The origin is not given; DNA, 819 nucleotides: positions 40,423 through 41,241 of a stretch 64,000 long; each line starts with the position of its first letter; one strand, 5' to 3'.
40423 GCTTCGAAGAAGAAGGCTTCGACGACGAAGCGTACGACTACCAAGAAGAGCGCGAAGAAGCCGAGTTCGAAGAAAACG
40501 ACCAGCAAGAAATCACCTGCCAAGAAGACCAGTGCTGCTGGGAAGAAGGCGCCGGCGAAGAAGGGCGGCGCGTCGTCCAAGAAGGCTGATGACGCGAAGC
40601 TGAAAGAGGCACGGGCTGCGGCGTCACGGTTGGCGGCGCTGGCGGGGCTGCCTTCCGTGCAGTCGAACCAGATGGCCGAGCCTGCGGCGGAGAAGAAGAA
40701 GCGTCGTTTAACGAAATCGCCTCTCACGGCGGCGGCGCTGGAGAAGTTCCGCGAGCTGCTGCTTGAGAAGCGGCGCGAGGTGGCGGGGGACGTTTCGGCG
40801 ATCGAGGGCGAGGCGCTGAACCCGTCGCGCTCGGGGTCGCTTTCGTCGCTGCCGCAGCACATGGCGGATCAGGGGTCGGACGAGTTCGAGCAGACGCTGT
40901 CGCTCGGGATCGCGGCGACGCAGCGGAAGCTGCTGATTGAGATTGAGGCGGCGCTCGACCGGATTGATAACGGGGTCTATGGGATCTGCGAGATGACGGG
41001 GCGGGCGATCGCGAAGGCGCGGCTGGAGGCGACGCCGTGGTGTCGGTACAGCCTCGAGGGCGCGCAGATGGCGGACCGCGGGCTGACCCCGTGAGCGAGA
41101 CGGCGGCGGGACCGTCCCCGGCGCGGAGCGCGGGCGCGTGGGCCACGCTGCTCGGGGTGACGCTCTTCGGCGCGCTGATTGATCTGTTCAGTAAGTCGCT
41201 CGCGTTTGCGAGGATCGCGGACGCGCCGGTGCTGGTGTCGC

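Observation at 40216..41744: Histone-H1-like Lys/Ala-rich domain fused to a DksA/TraR-type domain, translationally coupled to lspA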

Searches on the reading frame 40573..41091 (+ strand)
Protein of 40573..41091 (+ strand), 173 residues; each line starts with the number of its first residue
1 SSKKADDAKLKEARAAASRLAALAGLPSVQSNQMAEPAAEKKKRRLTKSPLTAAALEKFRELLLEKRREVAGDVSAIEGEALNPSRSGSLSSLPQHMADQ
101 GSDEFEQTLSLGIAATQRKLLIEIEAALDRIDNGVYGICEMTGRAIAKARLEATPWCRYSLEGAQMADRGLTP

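Call 6: find_homologous_proteins(query=window:40591-41091:+, max_evalue=0.001)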
Query window:40591-41091:+ (167 aa): 85 proteins with E <= 0.001 among 1497 candidates.
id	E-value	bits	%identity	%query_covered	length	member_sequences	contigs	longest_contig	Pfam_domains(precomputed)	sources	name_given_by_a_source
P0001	6.2e-97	340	100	100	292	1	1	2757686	PF01258.24,PF07382.17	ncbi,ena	-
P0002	4.1e-74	266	79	87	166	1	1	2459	-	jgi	-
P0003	3.9e-51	191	60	84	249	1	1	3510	-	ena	-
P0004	2.2e-50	189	65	87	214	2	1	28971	-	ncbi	-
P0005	2.6e-49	185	57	84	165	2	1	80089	PF01258.24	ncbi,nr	ncbi:MAG: TraR/DksA family transcriptional regulator [Phycisphaerales bacterium]|nr:MAG: TraR/DksA f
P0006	3.9e-49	185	62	80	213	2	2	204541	-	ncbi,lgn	-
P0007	7.8e-49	184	65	81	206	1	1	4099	PF21157.3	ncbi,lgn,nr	ncbi:MAG: hypothetical protein D6824_01720 [Planctomycetota bacterium]|nr:MAG: hypothetical protein 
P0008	2.8e-48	182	61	89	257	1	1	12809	-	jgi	jgi:RNA polymerase-binding transcription factor DksA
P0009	2.8e-48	182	62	78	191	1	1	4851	PF21157.3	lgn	-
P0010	7.7e-48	180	62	74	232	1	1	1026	PF01258.24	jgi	jgi:DnaK suppressor protein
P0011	1.6e-46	176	57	84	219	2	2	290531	PF21157.3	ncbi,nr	ncbi:MAG: hypothetical protein H6813_07625 [Phycisphaeraceae bacterium]|nr:hypothetical protein [Phy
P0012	2.9e-46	175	65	81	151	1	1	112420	PF21157.3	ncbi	-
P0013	4.9e-46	175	55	87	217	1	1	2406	PF21157.3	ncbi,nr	ncbi:MAG: TraR/DksA family transcriptional regulator [Planctomycetota bacterium]|nr:TraR/DksA family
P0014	5.9e-46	174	55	98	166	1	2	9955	PF21157.3,PF01258.24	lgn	-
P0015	1.1e-45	173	57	80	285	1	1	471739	-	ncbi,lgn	-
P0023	1.3e-42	163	51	85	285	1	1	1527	PF01258.24,PF07382.17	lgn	-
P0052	1.2e-28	118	50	75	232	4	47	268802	PF01258.24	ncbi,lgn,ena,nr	ncbi:MAG TPA: TraR/DksA family transcriptional regulator [Phycisphaerae bacterium]|nr:hypothetical p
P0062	2.7e-20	91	44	72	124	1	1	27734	PF01258.24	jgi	jgi:RNA polymerase-binding protein DksA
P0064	6.6e-20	90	45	74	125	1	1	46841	PF01258.24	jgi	-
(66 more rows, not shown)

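Call 9: list_cluster_members(proteins=[P0001, P0015, P0023])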
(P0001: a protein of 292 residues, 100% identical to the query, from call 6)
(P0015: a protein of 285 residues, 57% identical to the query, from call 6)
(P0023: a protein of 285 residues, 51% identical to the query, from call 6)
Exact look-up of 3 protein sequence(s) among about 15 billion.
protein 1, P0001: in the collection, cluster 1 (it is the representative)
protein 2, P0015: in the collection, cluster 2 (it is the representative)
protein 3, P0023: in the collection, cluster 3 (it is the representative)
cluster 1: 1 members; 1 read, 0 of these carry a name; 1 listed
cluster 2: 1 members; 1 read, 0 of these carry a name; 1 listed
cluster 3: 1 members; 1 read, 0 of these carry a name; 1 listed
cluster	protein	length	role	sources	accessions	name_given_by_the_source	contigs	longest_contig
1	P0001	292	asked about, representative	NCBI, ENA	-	-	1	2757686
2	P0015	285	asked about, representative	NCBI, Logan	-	-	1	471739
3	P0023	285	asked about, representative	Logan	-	-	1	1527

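Call 34: search_solved_structures(query=window:40573-41091:+, max_evalue=0.01, show_alignments=4)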
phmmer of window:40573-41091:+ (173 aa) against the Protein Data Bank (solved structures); distinct sequences matched with E-value up to 0.01: 5.
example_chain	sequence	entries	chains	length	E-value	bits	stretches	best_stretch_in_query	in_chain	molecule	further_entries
6ptg_A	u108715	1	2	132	3.4e-18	69.7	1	49-171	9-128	DnaK Suppressor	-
4ijj_A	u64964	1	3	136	1.1e-07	35.6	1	54-165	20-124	Putative C4-type zinc finger protein, DksA/TraR family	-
2kq9_A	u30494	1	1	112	7.5e-05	26.4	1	56-162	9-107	DnaK suppressor protein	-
1tjl_A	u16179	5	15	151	0.00018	25.1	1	54-162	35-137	DnaK suppressor protein | RNA polymerase-binding transcription factor DksA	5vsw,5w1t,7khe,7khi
2cmr_A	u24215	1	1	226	0.0086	19.7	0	109-161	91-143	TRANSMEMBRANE GLYCOPROTEIN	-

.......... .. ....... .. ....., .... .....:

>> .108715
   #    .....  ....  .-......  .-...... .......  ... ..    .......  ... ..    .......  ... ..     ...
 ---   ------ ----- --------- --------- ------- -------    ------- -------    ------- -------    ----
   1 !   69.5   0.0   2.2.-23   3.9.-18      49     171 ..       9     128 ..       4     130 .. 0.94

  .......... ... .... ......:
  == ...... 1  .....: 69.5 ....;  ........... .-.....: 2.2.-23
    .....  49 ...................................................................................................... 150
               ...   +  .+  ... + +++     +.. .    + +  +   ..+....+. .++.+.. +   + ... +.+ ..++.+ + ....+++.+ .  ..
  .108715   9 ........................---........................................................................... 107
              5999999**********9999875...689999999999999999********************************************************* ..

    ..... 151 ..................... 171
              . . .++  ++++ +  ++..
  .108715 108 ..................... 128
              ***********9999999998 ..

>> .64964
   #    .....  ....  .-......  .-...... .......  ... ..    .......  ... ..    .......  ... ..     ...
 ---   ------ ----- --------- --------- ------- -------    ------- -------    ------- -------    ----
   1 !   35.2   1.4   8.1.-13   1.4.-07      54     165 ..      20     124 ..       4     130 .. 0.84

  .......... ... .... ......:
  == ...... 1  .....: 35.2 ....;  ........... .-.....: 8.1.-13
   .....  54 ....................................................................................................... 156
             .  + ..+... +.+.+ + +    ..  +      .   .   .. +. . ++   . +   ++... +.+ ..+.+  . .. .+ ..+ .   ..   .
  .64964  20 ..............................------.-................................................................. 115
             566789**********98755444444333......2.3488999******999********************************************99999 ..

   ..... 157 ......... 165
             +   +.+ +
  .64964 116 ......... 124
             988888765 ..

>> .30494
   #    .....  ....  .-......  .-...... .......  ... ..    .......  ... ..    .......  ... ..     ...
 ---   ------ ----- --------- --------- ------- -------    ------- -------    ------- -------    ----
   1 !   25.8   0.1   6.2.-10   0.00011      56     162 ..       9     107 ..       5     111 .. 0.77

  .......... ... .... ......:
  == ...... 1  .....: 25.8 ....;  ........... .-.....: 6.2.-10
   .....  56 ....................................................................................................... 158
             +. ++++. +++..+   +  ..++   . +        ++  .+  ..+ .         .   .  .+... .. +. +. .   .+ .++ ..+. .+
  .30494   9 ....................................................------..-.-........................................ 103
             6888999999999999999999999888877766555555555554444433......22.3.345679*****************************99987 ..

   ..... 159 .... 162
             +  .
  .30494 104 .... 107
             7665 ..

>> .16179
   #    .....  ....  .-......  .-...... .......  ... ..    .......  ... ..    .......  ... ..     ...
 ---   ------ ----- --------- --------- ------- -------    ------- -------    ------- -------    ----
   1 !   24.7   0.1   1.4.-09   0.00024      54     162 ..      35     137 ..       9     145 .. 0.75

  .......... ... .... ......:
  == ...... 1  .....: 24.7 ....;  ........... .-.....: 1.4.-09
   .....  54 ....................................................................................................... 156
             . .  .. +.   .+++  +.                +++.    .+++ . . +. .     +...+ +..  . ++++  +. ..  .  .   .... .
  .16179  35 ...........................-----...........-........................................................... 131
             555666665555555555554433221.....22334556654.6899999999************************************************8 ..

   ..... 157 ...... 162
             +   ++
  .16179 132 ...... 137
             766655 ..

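Call 57: find_encoding_contigs(protein=P0001, flank=3000, max_places=3)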
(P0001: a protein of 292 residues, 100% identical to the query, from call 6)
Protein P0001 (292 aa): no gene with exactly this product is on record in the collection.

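Call 59: find_encoding_contigs(protein=P0064, flank=2500, max_places=2)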
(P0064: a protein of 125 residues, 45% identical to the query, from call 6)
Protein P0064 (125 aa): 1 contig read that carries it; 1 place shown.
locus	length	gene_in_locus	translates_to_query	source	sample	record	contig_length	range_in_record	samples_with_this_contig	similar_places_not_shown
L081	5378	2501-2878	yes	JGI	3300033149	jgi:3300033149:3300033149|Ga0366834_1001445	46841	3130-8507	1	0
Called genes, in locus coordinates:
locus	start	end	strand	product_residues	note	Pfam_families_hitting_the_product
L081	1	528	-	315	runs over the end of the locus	PF08240:ADH_N, PF16912:Glu_dehyd_C, PF00107:ADH_zinc_N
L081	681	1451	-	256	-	PF00514:Arm (faint), PF02985:HEAT (faint), PF13646:HEAT_2, PF13513:HEAT_EZ (faint), PF03130:HEAT_PBS (faint), PF13646:HEAT_2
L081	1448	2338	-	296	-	PF01177:Asp_Glu_race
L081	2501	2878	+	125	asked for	PF01258:zf-dskA_traR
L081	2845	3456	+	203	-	PF01252:Peptidase_A8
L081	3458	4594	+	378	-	PF00383:dCMP_cyt_deam_1, PF14437:MafB19-deam (weak), PF01872:RibD_C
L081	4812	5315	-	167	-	PF11304:DUF3106 (weak)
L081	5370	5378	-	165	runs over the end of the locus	PF13490:zf-HC2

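Call 60: find_encoding_contigs(protein=P0052, flank=2500, max_places=2)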
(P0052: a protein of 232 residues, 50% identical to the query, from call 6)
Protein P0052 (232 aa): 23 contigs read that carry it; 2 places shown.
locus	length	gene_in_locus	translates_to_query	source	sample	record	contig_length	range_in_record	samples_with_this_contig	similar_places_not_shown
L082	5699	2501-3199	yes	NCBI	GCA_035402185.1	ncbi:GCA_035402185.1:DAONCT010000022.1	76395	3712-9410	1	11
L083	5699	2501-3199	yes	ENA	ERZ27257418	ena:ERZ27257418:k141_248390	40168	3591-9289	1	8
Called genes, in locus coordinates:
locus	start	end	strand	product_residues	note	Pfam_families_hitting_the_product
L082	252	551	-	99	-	-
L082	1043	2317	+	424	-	PF13562:NTP_transf_4, PF00132:Hexapep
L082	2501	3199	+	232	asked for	PF01258:zf-dskA_traR (weak)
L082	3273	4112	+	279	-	PF01252:Peptidase_A8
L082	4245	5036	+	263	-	PF01925:TauE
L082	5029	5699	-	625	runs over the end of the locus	PF01636:APH (faint), PF06293:Kdo, PF03109:ABC1 (faint), PF06293:Kdo, PF00069:Pkinase (weak), PF07714:PK_Tyr_Ser-Thr (weak)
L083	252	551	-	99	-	-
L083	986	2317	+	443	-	PF13562:NTP_transf_4, PF00132:Hexapep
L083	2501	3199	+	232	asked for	PF01258:zf-dskA_traR (weak)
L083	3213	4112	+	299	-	PF01252:Peptidase_A8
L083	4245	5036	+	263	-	PF01925:TauE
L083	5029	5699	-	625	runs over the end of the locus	PF01636:APH (faint), PF06293:Kdo, PF03109:ABC1 (faint), PF06293:Kdo, PF00069:Pkinase (weak), PF07714:PK_Tyr_Ser-Thr (weak)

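Call 61: find_encoding_contigs(protein=P0062, flank=2500, max_places=2)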
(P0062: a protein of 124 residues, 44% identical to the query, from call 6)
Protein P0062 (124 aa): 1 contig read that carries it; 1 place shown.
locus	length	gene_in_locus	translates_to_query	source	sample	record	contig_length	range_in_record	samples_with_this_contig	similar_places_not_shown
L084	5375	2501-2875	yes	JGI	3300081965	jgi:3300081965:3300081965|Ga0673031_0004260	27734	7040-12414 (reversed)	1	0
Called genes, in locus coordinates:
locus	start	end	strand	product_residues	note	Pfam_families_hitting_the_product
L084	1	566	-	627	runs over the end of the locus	-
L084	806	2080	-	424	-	PF08534:Redoxin, PF00578:AhpC-TSA, PF13905:Thioredoxin_8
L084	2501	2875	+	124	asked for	PF01258:zf-dskA_traR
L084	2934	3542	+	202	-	PF01252:Peptidase_A8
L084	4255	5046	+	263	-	PF04542:Sigma70_r2, PF04545:Sigma70_r4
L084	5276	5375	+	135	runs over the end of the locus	-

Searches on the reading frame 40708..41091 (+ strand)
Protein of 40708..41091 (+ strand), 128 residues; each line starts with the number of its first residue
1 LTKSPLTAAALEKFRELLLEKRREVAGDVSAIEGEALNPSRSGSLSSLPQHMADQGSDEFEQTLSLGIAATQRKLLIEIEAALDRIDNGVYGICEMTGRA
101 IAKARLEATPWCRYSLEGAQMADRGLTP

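Call 16: search_solved_structures(query=A1, max_evalue=0.01, show_alignments=2)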
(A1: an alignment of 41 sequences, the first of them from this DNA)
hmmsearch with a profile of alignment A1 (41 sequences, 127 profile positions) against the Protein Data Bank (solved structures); distinct sequences matched with E-value up to 0.01: 7.
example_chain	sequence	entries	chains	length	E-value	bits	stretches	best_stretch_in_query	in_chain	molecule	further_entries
6ptg_A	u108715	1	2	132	1.9e-26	96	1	3-122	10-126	DnaK Suppressor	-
4ijj_A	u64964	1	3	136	5e-20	75.2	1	4-124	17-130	Putative C4-type zinc finger protein, DksA/TraR family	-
1tjl_A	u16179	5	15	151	1.1e-17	67.6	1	4-122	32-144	DnaK suppressor protein | RNA polymerase-binding transcription factor DksA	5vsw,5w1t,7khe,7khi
2kq9_A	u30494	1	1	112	8.5e-15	58.3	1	8-118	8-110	DnaK suppressor protein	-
2kgo_A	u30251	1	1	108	0.0012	22.2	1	76-122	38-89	Uncharacterized protein ybiI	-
6n57_M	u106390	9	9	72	0.0071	19.8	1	89-124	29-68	Protein TraR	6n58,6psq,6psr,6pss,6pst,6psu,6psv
5w1s_M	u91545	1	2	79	0.0086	19.5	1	89-124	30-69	Protein TraR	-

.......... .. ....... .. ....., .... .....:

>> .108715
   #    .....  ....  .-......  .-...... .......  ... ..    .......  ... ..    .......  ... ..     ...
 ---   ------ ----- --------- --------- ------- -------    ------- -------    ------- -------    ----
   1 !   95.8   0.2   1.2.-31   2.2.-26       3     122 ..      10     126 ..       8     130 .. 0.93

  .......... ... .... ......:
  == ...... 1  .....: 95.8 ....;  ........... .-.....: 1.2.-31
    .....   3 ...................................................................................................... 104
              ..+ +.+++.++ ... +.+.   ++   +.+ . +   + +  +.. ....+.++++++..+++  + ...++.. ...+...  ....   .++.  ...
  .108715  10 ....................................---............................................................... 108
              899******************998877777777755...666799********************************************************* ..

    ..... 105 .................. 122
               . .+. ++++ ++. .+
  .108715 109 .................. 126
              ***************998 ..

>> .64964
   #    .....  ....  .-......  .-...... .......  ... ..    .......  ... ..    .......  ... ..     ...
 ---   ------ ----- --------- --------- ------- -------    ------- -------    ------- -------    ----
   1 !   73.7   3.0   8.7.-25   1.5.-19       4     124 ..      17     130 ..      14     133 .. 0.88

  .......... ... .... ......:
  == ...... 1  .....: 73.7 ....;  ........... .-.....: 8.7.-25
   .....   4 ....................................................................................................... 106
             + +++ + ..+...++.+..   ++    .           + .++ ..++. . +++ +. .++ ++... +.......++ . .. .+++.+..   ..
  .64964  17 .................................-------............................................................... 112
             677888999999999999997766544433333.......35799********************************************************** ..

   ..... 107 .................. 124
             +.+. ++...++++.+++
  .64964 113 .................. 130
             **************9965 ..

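Call 19: find_related_loci(query=A2, collection=genome_contigs, flank=4000)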
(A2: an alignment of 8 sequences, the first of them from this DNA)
Query A2 (128 aa) in genome_contigs; peptide patterns used: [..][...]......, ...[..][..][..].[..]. (x = any residue, [..] = any of these).
149 stretches matched a pattern; 86 encode a relative of the query (tblastn E <= 1e-3); the best 80 are kept; 80 distinct loci.
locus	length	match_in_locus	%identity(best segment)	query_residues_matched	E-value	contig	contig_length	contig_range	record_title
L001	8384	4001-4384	90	1-128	2e-75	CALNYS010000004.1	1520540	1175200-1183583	MAG: uncultured Phycisphaeraceae bacterium isolate LOGT_bin.0086 genome assembly, contig: contig_30855, whole genome sho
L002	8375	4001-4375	81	1-125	1e-68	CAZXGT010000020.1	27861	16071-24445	MAG TPA_asm: uncultured Phycisphaeraceae bacterium isolate binchicken_co8_97 genome assembly, contig: NODE_2330_length_2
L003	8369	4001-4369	73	1-124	6e-56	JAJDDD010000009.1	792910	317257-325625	MAG: Phycisphaerales bacterium isolate OFTM373 OFTM373_8, whole genome shotgun sequence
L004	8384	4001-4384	68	1-128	4e-54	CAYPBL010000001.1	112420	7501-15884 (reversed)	MAG TPA_asm: uncultured Phycisphaeraceae bacterium isolate SRP162660_co2_41 genome assembly, contig: NODE_9_length_11242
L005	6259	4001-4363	67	1-121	9e-53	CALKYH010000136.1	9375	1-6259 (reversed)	MAG TPA_asm: uncultured bacterium isolate SRR6227243_bin.7_CONCOCT_v1.1_MAG genome assembly, contig: ERZ795105.6778, who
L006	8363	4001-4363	66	1-121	2e-51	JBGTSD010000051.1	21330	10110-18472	MAG: Phycisphaerales bacterium isolate WDNA12_bin.23.orig NODE_1738_length_21330_cov_0.779842, whole genome shotgun sequ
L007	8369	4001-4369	64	1-123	2e-50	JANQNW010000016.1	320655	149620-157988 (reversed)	MAG: Phycisphaerales bacterium isolate IP29b_bin.111 k99_3070110, whole genome shotgun sequence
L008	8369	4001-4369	65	1-124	2e-50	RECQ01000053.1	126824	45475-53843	MAG: Phycisphaeraceae bacterium isolate DLM2.Bin55 NODE_55_length_126824_cov_22.8834, whole genome shotgun sequence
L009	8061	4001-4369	65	1-124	7e-50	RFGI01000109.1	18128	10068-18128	MAG: Planctomycetota bacterium isolate J020 k99_536414, whole genome shotgun sequence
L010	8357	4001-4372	66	1-125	9e-50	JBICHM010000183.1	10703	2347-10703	MAG: Phycisphaerales bacterium isolate JB035 k141_215337, whole genome shotgun sequence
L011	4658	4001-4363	64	1-121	1e-50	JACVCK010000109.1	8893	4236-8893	MAG: Phycisphaerales bacterium isolate Desfum bin_11_GBBB05 NODE_502_length_8893_cov_3.567420, whole genome shotgun sequ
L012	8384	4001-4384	59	1-128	2e-49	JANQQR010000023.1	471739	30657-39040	MAG: Phycisphaerales bacterium isolate IP29b_bin.33 k99_1708892, whole genome shotgun sequence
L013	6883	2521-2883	64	1-124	2e-48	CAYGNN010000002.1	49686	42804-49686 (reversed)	MAG TPA_asm: uncultured Phycisphaeraceae bacterium isolate ERP116193_co2_277 genome assembly, contig: NODE_1925_length_4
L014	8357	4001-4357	62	2-120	1e-47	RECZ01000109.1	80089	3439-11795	MAG: Phycisphaerales bacterium isolate DLM2.Bin74 NODE_194_length_80089_cov_9.77977, whole genome shotgun sequence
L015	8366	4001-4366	67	1-123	2e-47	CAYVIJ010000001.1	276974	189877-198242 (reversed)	MAG TPA_asm: uncultured Phycisphaeraceae bacterium isolate SRP141376_co4_158 genome assembly, contig: NODE_17_length_276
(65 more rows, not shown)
